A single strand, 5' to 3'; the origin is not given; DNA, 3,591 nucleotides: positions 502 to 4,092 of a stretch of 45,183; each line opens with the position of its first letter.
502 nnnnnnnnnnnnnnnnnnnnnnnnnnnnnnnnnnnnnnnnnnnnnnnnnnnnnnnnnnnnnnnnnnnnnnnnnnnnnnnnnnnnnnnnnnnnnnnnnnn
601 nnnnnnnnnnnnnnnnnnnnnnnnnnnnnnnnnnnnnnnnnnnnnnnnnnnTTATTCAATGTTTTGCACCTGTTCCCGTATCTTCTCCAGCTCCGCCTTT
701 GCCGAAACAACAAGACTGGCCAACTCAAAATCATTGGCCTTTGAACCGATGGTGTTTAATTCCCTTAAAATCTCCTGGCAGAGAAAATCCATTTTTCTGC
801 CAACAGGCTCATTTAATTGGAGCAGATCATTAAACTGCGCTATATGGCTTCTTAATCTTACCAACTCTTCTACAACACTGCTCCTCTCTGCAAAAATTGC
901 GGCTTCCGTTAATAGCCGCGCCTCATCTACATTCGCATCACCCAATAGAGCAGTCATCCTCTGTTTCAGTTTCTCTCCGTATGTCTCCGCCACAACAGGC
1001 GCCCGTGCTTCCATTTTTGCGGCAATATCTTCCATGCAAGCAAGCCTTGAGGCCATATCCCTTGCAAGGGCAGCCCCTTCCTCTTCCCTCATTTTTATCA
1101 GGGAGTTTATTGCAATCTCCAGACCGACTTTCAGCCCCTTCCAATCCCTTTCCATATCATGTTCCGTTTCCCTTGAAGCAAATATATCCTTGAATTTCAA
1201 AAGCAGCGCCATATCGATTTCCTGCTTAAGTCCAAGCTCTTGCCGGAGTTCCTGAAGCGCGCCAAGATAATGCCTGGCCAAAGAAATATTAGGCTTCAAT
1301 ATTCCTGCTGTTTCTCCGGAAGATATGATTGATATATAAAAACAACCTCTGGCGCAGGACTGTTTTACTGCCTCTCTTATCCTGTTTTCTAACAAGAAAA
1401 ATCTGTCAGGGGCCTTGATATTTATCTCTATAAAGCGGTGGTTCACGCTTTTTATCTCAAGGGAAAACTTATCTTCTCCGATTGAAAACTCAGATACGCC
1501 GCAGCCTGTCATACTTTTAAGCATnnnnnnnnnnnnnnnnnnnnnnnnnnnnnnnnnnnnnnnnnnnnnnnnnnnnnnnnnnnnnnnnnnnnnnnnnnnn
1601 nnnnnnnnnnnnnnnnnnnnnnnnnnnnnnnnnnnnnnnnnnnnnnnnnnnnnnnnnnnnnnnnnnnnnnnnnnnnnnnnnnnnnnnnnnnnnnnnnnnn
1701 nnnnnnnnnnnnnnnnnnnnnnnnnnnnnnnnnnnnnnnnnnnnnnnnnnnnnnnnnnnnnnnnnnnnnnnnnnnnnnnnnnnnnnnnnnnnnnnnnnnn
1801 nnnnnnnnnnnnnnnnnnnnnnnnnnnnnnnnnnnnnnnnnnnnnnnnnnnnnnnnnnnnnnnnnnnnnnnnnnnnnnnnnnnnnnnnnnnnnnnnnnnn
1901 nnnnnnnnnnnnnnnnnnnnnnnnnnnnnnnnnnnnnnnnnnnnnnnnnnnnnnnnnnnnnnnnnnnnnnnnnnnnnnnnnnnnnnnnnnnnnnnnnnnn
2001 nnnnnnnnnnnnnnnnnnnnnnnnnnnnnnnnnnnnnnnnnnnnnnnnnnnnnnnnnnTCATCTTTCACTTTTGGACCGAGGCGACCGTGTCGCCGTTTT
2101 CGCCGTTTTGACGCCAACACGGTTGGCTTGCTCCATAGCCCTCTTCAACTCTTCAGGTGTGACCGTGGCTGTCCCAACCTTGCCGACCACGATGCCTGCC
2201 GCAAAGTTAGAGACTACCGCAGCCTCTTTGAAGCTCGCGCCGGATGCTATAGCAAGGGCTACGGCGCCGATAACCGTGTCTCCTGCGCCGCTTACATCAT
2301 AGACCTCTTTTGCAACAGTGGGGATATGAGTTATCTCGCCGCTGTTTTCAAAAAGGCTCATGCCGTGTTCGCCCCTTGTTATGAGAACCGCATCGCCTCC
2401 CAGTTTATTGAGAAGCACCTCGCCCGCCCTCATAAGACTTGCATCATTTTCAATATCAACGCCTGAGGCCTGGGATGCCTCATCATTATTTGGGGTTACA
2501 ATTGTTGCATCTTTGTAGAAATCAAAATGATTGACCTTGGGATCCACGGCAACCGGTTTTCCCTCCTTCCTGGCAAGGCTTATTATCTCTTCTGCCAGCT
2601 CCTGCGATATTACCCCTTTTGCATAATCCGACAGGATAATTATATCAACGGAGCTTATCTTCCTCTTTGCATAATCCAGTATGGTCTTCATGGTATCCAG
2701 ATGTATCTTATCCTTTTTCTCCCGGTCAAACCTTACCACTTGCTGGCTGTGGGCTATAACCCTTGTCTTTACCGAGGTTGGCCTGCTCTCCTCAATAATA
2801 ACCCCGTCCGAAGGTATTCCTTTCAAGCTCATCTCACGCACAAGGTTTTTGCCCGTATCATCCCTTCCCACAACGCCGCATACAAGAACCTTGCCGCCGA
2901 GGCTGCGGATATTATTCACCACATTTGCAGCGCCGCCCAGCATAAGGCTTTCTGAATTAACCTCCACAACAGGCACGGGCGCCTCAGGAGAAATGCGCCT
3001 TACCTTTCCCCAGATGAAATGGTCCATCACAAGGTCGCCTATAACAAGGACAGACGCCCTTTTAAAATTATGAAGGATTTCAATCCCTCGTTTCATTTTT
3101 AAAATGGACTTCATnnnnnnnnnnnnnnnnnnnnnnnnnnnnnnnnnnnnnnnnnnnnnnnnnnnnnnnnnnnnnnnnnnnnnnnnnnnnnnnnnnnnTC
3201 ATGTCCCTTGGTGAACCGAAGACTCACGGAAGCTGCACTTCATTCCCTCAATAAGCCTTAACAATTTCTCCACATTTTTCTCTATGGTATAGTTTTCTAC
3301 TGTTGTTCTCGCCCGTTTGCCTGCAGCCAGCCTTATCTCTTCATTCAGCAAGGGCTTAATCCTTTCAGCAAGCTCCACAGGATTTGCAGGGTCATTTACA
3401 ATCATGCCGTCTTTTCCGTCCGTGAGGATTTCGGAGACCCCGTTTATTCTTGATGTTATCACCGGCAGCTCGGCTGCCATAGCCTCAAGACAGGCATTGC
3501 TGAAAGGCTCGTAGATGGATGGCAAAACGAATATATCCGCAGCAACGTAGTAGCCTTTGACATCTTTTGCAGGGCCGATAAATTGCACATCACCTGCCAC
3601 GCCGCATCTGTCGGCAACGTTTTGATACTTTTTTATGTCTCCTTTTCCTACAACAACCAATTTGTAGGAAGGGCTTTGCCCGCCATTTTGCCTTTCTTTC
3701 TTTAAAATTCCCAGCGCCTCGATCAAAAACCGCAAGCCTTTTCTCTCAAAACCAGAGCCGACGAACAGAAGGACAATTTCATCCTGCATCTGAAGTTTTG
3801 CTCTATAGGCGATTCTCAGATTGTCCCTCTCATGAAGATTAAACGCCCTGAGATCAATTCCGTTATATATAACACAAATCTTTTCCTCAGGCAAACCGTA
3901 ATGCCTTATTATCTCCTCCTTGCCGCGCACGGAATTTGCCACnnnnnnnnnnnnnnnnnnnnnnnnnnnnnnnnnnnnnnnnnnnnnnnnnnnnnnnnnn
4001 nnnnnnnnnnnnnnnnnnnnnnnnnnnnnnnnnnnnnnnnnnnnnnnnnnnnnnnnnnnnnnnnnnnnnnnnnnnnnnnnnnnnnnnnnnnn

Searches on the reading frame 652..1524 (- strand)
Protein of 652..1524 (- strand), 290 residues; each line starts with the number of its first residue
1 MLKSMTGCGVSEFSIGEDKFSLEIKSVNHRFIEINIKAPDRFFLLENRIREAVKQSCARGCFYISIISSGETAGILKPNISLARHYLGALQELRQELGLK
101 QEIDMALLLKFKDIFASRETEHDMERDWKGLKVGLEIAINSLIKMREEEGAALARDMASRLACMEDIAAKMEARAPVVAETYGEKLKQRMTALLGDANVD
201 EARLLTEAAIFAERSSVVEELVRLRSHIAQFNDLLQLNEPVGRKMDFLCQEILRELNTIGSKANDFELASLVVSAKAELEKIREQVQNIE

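Call 50: search_protein_families(library=pfam, proteins=[window:652-1524:-])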
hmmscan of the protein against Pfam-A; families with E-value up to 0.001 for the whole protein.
window:652-1524:- (290 aa): 2 families
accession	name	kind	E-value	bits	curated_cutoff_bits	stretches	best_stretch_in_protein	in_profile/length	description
PF08340.16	YicC-like_C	-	8e-45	152.3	27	1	172-290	2-120/120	Endoribonuclease YicC-like, C-terminal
PF03755.18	YicC-like_N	-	4.5e-36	125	25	1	2-154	1-155/156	Endoribonuclease YicC-like, N-terminal region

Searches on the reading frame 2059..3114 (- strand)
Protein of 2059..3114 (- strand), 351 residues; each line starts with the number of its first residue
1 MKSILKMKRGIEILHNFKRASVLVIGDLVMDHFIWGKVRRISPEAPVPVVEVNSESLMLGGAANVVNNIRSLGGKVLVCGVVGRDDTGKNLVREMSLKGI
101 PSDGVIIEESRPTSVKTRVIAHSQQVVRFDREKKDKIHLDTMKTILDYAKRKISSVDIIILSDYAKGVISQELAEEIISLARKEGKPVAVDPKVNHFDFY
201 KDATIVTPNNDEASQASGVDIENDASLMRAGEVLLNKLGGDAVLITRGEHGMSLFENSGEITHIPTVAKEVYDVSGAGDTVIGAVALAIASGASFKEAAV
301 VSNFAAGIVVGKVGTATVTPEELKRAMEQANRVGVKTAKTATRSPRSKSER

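Call 67: find_encoding_contigs(protein=window:2059-3114:-, flank=4000, max_places=8)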
Protein window:2059-3114:- (351 aa): no gene with exactly this product is on record in the collection.

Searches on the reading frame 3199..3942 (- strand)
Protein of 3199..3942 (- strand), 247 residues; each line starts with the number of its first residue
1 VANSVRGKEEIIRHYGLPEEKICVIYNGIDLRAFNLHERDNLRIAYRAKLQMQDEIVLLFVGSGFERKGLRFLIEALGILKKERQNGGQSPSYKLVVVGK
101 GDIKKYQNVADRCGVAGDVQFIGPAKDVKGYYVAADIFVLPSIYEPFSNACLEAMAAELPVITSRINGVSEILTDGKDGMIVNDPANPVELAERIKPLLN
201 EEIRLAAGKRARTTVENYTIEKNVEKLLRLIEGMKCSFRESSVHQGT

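Call 50: search_protein_families(library=pfam, proteins=[window:3199-3942:-])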
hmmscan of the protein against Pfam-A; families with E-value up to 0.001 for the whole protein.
window:3199-3942:- (247 aa): 5 families
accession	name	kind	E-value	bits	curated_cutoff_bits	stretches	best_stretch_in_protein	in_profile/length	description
PF00534.26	Glycos_transf_1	-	1.8e-36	125.7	26.4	1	47-212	6-170/172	Glycosyl transferases group 1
PF13692.12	Glyco_trans_1_4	-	1.2e-33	116.8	27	1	57-200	3-141/142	Glycosyl transferases group 1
PF13524.12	Glyco_trans_1_2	-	5.1e-08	33.4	25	1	94-228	16-143/144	Glycosyl transferase-like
PF20706.3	GT4-conflict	-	3.3e-07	30.1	26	1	54-182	196-334/385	Family 4 Glycosyltransferase in conflict systems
PF13439.12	Glyco_transf_4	-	8.6e-06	26.3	28.5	1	2-31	139-168/170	Glycosyltransferase Family 4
